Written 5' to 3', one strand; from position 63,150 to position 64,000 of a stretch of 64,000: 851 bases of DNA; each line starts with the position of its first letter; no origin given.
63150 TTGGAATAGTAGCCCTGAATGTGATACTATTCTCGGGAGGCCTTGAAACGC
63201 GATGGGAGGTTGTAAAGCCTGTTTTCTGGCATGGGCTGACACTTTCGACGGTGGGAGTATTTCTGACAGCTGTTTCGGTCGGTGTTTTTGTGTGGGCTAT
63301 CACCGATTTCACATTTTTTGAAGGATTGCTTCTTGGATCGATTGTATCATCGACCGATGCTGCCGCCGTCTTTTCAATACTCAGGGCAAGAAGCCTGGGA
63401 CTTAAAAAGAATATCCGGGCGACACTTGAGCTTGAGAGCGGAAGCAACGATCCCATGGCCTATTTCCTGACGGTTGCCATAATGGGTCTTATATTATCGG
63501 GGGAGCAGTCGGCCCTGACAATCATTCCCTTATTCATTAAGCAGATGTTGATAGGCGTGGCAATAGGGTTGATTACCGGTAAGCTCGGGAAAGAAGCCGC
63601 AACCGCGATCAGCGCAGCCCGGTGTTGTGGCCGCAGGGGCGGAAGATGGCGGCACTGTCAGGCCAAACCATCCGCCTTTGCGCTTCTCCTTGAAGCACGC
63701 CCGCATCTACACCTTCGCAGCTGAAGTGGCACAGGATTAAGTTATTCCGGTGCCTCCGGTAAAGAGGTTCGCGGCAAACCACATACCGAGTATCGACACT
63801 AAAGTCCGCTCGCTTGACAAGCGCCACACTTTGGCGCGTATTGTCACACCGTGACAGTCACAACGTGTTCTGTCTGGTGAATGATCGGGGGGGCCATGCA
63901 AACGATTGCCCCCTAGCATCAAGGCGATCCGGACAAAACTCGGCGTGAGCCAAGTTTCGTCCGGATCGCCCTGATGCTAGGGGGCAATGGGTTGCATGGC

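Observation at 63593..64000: Abrupt switch to GC-rich, non-Bacteroidota-like DNA truncates an antiporter gene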

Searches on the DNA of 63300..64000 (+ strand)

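Call 5: search_rna_families(source=window, start=63300, end=64000, threshold=evalue, max_evalue=1, show_alignments=3)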
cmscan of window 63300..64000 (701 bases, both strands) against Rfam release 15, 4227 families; matches with E-value up to 1: 5.
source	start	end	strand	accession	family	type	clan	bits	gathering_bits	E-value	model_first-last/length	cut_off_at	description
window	63905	63988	+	RF03356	mir-4782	Gene; miRNA;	-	47.8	100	6.5e-08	1-79/79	no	mir-4782 microRNA precursor family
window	63905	63986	+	RF03882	mir-4889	Gene; miRNA;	-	28.7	90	0.0016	1-84/84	no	mir-4889 microRNA precursor family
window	63912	63979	-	RF03688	mir-3045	Gene; miRNA;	-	28.6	90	0.0007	1-75/75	no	mir-3045 microRNA precursor family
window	63906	63994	-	RF00793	mir-497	Gene; miRNA;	-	27.6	62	0.003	1-85/85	no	mir-497 microRNA precursor family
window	63917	63976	+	RF03349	mir-3151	Gene; miRNA;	-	20.8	83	0.73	1-85/85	no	mir-3151 microRNA precursor family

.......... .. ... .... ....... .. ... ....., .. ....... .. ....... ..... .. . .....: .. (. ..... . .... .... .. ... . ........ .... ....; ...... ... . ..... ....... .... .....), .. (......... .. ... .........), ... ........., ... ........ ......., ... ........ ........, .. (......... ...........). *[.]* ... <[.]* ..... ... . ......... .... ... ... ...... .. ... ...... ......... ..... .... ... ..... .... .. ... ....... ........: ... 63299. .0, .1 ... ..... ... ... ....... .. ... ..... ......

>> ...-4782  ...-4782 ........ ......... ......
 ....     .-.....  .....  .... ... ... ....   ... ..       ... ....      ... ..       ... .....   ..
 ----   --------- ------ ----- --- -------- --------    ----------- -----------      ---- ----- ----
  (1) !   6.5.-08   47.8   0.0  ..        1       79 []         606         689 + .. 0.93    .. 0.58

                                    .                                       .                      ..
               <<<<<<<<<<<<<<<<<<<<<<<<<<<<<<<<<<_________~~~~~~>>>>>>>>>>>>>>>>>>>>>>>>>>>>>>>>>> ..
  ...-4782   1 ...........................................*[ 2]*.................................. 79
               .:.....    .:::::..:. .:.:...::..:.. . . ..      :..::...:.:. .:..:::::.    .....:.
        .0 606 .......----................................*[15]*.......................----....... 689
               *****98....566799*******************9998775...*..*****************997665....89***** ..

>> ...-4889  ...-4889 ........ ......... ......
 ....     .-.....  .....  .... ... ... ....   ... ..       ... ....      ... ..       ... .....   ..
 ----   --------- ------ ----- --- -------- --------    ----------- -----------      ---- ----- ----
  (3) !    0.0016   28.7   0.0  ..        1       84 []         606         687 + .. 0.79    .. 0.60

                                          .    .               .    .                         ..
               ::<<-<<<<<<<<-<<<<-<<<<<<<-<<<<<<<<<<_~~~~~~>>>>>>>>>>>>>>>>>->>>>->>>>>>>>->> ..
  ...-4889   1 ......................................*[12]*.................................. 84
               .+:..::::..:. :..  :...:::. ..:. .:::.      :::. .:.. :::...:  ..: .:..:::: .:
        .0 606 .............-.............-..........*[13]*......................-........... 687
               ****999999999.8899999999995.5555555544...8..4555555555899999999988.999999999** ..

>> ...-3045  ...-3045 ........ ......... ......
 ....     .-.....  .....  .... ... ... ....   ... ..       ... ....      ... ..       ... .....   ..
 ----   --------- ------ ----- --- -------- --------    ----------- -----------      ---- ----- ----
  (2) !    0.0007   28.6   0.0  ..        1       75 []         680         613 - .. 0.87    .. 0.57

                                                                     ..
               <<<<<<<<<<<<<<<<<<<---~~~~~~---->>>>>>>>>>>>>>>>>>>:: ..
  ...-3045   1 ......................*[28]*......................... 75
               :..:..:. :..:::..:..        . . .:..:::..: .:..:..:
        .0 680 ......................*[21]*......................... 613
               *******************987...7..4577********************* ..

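Call 6: search_dna_similar(query=window:63593-64000:+, collection=plasmids, mode=distant)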
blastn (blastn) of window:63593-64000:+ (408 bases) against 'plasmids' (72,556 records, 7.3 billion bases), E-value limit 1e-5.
No match.

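Call 10: search_dna_similar(query=window:63593-64000:+, collection=phages, mode=distant)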
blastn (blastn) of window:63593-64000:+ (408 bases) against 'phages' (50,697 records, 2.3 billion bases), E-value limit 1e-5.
No match.

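Call 24: search_dna_similar(query=window:63593-64000:+, collection=ecoli_genomes, mode=distant)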
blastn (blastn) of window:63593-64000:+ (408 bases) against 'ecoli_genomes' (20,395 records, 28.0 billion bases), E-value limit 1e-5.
No match.

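Call 60: search_dna_similar(query=window:63880-64000:+, collection=plasmids, mode=distant, max_evalue=10, max_rows=10)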
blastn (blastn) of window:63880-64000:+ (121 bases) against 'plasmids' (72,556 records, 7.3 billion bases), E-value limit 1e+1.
Records with a match: 7; places in all: 7; records where one place covers at least 80% of the query: 0.
Best place of each record, by identity: 95-99% 1; 90-95% 1; 80-90% 5.
By first word of the organism name: Paraburkholderia 4; Sulfitobacter 1; Bradyrhizobium 1; Paracoccus 1.
By predicted mobility (MOB-suite, as given by PLSDB): non-mobilizable 4; conjugative 2; mobilizable 1.
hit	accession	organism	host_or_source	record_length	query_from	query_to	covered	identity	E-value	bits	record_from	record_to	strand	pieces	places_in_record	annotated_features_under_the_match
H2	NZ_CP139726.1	Sulfitobacter faviae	Bacterial Culture,hydrothermal vent ...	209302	62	102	34%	81.0%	4e+0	37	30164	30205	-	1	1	xanthine dehydrogenase family protein molybdopterin-binding subunit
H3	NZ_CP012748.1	Paraburkholderia caribensis MBA4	soil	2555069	37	71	29%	82.9%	4e+0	37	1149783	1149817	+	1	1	none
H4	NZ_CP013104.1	Paraburkholderia caribensis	-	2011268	37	71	29%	82.9%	4e+0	37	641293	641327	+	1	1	none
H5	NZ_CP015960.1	Paraburkholderia caribensis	Mimosa,single cell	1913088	37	71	29%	82.9%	4e+0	37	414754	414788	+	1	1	none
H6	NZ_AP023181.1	Paraburkholderia sp. PGU19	Physopelta gutta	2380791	37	71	29%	82.9%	4e+0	37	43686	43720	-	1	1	none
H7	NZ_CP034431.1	Bradyrhizobium sp. LCT2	Lespedeza cuneata,genome,nodule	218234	39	68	25%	90.0%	3e-1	42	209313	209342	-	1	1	hypothetical protein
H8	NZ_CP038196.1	Paracoccus versutus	single cell,soil adjacent to the roots ...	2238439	37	60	20%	96.0%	4e+0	38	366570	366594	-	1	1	none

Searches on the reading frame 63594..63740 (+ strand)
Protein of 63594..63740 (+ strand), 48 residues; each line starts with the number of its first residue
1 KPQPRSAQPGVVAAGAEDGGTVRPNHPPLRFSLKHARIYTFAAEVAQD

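Call 8: search_protein_families(library=pfam, proteins=[window:63594-63740:+], max_evalue=1)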
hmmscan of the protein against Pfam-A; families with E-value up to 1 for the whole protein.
window:63594-63740:+ (48 aa): 0 families

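Call 57: search_protein_representatives(protein=window:63594-63737:+)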
Query: 48 residues. Proteins with E-value up to 0.001 (for the whole library): 1; up to 1e-10: 1; up to 1e-30: 0. The best 1 are listed.
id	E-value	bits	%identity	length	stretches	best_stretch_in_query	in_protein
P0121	4.4e-12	60.8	49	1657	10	11-31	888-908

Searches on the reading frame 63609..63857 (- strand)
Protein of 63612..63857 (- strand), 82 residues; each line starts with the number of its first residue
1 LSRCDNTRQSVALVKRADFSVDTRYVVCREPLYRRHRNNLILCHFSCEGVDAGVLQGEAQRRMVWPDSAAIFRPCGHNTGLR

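Call 8: search_protein_families(library=pfam, proteins=[window:63609-63827:-], max_evalue=1)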
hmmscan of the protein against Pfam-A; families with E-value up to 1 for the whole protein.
window:63609-63827:- (72 aa): 0 families

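Call 59: search_dna_similar(query=window:63612-63857:-, collection=plasmids, mode=protein, max_evalue=1, max_rows=8)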
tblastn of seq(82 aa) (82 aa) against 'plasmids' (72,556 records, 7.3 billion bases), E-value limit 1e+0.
Records with a match: 1; places in all: 1; records where one place covers at least 80% of the query: 0.
Best place of each record, by identity: <60% 1.
By first word of the organism name: Sinorhizobium 1.
By predicted mobility (MOB-suite, as given by PLSDB): non-mobilizable 1.
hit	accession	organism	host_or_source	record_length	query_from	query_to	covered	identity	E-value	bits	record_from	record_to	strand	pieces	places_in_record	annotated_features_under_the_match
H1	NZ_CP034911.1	Sinorhizobium alkalisoli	single cell,root nodule of Sesbania ...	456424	28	70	52%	39.5%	8e-1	34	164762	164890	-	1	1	cold-shock protein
